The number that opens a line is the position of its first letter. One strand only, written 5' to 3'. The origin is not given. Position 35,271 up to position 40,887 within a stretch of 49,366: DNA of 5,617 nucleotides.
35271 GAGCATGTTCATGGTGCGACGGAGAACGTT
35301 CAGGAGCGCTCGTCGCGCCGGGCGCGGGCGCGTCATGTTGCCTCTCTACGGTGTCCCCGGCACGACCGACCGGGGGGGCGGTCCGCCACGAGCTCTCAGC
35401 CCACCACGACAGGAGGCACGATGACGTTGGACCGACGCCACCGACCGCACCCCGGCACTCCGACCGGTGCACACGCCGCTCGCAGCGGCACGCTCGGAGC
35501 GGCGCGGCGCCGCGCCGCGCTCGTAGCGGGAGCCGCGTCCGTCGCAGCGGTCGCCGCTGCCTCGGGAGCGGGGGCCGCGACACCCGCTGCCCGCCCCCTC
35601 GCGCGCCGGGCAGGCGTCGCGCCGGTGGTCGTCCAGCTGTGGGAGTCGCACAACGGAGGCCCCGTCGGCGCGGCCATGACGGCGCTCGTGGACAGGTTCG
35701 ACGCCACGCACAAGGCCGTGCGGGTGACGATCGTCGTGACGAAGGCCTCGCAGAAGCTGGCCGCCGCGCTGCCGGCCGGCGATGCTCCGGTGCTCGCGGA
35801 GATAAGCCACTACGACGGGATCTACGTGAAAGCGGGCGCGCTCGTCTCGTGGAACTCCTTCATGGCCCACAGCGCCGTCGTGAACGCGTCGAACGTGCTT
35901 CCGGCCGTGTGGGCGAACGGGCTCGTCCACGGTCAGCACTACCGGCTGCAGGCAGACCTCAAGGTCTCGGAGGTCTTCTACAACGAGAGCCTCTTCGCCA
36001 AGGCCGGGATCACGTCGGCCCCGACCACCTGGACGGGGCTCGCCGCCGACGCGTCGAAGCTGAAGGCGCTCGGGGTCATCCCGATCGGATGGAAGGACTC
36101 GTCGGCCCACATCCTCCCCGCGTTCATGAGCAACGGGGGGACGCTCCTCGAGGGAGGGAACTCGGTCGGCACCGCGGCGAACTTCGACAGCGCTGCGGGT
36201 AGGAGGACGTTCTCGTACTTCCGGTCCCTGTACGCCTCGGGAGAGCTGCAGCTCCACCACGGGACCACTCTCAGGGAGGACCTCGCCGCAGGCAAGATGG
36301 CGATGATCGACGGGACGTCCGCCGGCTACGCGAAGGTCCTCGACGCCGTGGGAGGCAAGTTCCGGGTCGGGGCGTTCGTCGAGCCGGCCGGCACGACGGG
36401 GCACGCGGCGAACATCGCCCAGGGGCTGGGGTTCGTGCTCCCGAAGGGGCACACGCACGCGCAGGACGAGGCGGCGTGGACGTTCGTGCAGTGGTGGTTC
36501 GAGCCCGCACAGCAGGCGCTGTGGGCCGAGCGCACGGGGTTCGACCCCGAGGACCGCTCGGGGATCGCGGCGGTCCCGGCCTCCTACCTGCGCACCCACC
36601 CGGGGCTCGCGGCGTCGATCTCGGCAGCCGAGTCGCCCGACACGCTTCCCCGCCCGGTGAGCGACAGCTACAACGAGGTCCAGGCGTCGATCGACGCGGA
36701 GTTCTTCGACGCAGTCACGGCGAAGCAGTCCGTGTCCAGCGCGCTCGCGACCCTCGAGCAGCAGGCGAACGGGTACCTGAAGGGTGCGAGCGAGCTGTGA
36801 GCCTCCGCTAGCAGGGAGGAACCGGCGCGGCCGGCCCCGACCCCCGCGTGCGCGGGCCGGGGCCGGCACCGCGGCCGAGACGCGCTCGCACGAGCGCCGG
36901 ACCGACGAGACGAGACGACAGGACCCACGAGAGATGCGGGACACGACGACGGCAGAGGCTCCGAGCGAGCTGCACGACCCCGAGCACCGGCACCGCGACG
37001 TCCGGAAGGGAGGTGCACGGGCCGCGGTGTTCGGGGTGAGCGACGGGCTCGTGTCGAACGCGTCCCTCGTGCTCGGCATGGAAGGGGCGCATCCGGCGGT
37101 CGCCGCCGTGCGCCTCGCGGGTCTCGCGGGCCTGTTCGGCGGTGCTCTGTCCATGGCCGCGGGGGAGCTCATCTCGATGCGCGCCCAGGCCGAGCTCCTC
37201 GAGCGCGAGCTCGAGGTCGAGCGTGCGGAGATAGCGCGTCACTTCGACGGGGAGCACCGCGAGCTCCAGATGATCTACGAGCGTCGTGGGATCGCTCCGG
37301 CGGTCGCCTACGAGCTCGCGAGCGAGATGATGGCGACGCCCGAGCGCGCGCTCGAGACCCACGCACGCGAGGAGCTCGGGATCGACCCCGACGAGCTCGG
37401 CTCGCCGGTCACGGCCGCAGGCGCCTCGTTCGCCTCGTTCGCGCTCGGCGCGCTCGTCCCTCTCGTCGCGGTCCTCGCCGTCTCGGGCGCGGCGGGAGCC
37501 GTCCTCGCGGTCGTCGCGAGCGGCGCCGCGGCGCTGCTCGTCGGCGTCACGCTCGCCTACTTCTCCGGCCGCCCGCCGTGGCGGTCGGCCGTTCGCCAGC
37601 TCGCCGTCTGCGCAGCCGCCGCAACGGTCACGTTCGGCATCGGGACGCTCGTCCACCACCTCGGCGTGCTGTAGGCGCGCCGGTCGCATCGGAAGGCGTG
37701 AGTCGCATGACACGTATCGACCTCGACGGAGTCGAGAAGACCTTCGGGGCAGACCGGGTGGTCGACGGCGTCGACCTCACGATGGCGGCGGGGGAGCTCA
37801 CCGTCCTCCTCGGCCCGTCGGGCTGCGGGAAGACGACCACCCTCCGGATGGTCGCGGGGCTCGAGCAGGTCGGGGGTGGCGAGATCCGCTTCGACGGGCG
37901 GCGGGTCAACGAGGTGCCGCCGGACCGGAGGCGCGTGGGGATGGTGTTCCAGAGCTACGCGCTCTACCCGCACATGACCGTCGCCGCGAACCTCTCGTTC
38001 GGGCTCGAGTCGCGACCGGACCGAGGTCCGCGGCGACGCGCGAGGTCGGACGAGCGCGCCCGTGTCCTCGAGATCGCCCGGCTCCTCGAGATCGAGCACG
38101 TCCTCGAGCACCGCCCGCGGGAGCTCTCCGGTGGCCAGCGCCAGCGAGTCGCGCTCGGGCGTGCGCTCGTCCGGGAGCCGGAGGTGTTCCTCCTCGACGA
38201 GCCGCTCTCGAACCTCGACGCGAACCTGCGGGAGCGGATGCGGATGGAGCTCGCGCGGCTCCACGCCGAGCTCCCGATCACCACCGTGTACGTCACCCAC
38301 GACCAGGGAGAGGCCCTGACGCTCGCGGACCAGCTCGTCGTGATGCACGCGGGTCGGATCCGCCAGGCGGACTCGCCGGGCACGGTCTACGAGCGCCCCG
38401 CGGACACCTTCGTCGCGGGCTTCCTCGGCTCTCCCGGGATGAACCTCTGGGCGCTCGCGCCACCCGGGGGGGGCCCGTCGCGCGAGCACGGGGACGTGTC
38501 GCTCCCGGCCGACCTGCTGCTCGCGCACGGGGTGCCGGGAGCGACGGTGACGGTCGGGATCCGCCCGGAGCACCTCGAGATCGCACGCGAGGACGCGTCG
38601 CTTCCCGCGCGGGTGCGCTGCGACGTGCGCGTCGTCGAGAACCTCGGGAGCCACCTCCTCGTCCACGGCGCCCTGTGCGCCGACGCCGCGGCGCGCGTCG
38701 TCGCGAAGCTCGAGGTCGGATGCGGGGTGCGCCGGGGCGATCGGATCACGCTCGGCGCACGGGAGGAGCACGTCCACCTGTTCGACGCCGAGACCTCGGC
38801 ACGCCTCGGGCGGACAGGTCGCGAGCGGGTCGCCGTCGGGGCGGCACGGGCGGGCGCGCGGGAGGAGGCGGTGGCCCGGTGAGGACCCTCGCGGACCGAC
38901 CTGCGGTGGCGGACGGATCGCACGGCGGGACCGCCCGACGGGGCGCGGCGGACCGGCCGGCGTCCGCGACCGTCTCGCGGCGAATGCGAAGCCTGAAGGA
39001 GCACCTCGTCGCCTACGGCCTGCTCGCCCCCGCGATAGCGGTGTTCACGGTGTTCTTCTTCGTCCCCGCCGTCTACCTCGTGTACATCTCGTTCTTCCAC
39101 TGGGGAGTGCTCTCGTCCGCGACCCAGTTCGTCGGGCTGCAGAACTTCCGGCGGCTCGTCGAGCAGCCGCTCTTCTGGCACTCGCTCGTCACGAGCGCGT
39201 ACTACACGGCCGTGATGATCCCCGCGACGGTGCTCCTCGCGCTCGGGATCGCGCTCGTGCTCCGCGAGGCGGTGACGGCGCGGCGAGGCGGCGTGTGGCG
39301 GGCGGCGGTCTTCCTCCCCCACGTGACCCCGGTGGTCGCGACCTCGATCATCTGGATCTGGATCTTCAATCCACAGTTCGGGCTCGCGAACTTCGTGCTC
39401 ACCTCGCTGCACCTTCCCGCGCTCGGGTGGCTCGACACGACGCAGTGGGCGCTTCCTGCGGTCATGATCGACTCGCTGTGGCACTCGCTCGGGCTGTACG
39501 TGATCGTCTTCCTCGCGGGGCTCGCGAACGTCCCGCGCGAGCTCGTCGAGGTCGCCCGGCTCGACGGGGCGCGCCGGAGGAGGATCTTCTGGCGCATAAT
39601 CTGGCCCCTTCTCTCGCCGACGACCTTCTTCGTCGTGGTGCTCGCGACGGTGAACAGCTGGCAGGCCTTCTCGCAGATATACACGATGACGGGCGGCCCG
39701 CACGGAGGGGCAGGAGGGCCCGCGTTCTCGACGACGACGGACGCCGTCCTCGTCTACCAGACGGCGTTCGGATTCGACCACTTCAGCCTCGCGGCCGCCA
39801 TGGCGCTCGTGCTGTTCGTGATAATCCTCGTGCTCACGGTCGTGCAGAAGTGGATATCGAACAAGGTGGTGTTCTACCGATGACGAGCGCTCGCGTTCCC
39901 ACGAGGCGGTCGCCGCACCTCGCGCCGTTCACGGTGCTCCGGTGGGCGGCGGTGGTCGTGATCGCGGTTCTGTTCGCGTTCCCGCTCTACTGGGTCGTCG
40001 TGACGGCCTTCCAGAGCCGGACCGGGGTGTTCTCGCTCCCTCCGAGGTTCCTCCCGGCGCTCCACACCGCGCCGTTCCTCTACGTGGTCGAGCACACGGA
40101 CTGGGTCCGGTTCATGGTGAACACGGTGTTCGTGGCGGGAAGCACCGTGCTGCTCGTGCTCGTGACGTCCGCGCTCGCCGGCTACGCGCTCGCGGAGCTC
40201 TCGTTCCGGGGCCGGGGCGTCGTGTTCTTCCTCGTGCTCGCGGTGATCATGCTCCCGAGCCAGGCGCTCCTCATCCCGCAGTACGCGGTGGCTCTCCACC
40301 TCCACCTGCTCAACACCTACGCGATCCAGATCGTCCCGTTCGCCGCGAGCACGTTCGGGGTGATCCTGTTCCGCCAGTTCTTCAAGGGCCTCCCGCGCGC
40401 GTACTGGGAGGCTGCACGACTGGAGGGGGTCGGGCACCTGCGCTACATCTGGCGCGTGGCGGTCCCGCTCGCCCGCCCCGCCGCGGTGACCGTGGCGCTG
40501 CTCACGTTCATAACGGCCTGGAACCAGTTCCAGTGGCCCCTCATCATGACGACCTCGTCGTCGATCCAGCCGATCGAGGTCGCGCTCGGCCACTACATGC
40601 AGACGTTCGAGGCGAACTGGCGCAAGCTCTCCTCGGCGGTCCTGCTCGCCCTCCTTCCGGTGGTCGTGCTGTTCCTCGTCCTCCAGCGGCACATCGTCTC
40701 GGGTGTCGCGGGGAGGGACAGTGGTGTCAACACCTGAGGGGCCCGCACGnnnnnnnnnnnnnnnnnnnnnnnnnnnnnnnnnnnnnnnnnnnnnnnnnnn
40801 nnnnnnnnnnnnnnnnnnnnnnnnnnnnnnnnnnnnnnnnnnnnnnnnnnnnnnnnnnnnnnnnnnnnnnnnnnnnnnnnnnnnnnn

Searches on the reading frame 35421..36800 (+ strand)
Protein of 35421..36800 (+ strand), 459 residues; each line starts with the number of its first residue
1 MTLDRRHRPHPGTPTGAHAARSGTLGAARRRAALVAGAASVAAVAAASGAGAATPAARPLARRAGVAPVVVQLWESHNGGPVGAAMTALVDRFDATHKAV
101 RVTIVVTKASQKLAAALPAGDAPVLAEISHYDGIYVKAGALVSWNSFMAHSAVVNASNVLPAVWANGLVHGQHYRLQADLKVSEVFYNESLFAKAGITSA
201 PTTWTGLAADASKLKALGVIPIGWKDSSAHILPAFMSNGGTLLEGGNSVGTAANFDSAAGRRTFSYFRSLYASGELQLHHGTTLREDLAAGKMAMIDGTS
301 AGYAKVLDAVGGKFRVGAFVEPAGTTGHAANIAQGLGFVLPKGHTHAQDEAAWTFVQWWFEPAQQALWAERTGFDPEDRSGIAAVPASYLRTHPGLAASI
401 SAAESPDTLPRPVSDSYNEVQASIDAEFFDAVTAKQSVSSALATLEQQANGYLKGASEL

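Call 30: search_protein_families(library=pfam, proteins=[window:35421-36800:+], max_evalue=0.001)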
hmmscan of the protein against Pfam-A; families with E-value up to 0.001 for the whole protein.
window:35421-36800:+ (459 aa): 2 families
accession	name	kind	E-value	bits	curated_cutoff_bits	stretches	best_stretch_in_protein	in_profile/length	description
PF13416.11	SBP_bac_8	-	1e-26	94.8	27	1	88-374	1-258/279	Bacterial extracellular solute-binding protein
PF01547.30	SBP_bac_1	-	5.6e-24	86.1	26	1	83-366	7-307/307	Bacterial extracellular solute-binding protein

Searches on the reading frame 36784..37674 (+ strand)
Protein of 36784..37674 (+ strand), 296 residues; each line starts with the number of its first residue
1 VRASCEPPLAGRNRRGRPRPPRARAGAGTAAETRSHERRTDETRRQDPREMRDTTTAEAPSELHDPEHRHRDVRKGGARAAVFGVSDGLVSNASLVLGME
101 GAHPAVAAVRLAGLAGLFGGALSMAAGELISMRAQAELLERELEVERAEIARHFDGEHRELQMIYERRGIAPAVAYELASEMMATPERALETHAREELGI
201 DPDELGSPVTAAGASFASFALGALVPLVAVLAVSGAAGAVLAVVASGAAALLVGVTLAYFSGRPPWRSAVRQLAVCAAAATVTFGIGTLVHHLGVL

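Call 30: search_protein_families(library=pfam, proteins=[window:36784-37674:+], max_evalue=0.001)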
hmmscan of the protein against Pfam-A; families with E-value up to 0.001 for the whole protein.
window:36784-37674:+ (296 aa): 1 family
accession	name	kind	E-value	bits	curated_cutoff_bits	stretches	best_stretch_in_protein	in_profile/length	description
PF01988.24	VIT1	-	2.6e-57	194.6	28.1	1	79-288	2-214/214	VIT family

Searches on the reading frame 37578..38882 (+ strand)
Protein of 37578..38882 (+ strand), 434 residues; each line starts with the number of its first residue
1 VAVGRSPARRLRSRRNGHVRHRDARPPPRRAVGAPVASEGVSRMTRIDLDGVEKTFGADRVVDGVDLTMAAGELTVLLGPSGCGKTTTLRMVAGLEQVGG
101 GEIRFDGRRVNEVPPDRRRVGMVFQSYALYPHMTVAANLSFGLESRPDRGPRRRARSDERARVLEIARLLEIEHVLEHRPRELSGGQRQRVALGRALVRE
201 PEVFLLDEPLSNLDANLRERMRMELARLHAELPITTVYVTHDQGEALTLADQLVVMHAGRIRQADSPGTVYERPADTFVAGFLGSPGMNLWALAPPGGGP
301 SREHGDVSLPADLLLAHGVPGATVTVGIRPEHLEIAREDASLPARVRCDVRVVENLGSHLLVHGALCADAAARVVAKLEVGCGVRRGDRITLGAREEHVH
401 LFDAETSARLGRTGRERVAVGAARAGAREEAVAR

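Call 30: search_protein_families(library=pfam, proteins=[window:37578-38882:+], max_evalue=0.001)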
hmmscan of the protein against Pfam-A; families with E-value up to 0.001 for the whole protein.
window:37578-38882:+ (434 aa): 5 families
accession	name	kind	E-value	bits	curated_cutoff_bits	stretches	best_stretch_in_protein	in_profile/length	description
PF00005.33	ABC_tran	-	4.7e-34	118.4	25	1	63-210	2-136/137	ABC transporter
PF08402.16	TOBE_2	-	3.4e-09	37.1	21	1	326-402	1-76/76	TOBE domain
PF17912.7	OB_MalK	-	1.1e-07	33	27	1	284-333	1-53/53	MalK OB fold domain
PF13304.12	AAA_21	-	3.5e-06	27.7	27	0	160-243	220-300/304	AAA domain, putative AbiEii toxin, Type IV TA system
PF17850.7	CysA_C_terminal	-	0.00087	20.3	29.7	1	304-335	14-43/43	CysA C-terminal regulatory domain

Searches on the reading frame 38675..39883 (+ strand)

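Call 30: search_protein_families(library=pfam, proteins=[window:38675-39883:+], max_evalue=0.001)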
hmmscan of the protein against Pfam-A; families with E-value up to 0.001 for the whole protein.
window:38675-39883:+ (402 aa): 1 family
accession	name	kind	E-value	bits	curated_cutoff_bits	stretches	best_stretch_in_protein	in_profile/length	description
PF00528.27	BPD_transp_1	-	1.3e-20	74.3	26.4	1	205-398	17-182/184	Binding-protein-dependent transport system inner membrane component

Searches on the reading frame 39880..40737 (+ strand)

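Call 30: search_protein_families(library=pfam, proteins=[window:39880-40737:+], max_evalue=0.001)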
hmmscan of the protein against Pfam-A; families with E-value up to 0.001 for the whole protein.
window:39880-40737:+ (285 aa): 1 family
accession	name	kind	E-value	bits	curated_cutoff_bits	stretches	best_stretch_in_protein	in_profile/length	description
PF00528.27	BPD_transp_1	-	6.7e-18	65.5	26.4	1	99-276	3-182/184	Binding-protein-dependent transport system inner membrane component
